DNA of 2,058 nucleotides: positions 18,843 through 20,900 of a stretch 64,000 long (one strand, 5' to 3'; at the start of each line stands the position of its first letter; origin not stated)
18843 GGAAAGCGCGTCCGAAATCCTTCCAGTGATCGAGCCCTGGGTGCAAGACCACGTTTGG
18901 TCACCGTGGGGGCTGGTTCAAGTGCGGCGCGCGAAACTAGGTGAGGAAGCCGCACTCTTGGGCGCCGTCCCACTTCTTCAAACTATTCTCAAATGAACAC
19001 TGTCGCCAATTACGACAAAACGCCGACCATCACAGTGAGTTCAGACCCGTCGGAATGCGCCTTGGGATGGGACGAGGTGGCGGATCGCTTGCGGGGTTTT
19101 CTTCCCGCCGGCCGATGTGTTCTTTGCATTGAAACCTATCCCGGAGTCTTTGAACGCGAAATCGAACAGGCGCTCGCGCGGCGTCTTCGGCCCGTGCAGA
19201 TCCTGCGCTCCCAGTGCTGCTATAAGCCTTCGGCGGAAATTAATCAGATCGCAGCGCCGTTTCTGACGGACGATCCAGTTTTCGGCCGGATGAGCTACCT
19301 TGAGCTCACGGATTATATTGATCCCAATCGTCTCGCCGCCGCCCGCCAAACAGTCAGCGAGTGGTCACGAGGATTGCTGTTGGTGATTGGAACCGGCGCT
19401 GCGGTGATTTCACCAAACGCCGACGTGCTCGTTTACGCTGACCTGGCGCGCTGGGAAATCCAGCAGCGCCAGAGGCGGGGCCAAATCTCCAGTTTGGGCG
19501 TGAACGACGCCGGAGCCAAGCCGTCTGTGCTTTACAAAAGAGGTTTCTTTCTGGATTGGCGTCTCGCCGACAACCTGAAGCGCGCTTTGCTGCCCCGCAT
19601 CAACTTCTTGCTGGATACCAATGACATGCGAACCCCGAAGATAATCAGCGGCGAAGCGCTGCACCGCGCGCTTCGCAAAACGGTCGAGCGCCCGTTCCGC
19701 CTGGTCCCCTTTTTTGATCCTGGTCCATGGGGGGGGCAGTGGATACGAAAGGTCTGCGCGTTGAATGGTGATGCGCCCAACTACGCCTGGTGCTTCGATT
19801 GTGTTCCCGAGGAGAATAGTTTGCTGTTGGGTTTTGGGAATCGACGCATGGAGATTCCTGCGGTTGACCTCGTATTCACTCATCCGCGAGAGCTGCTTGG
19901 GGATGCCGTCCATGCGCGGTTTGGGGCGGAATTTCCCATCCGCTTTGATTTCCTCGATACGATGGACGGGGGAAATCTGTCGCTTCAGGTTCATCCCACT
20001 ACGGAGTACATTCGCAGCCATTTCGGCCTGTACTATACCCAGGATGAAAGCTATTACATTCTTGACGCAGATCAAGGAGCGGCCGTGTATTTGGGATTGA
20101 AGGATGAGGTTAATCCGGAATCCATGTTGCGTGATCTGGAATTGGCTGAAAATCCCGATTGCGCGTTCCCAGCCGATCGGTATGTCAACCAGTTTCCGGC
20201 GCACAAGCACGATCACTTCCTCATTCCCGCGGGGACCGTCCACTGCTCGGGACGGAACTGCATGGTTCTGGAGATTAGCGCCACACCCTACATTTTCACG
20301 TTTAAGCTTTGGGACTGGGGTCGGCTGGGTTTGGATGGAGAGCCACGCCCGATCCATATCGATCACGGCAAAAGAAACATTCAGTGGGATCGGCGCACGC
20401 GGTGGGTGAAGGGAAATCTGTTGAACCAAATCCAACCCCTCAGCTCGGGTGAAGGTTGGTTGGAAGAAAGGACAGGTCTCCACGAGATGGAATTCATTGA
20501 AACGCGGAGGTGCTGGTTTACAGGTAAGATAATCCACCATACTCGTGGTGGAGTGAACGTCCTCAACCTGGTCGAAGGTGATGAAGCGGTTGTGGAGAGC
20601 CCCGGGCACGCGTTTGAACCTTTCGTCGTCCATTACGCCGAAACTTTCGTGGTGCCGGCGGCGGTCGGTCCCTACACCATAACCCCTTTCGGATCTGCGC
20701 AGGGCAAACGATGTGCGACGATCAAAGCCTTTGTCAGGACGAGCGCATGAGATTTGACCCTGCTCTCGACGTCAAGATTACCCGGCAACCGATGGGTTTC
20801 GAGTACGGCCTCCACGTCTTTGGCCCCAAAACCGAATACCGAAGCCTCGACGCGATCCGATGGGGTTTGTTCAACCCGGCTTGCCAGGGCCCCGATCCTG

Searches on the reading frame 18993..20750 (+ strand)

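Call 7: search_protein_families(library=pfam, proteins=[window:18993-20750:+], max_evalue=0.00001)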
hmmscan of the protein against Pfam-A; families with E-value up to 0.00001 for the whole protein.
window:18993-20750:+ (585 aa): 0 families

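Call 43: search_protein_families(library=pfam, proteins=[window:18993-20750:+], max_evalue=10)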
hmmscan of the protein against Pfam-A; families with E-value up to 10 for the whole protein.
window:18993-20750:+ (585 aa): 1 family
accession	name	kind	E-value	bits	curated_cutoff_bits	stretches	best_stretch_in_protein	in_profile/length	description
PF20511.4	PMI_typeI_cat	-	0.033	14.7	22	1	292-360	61-123/143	Phosphomannose isomerase type I, catalytic domain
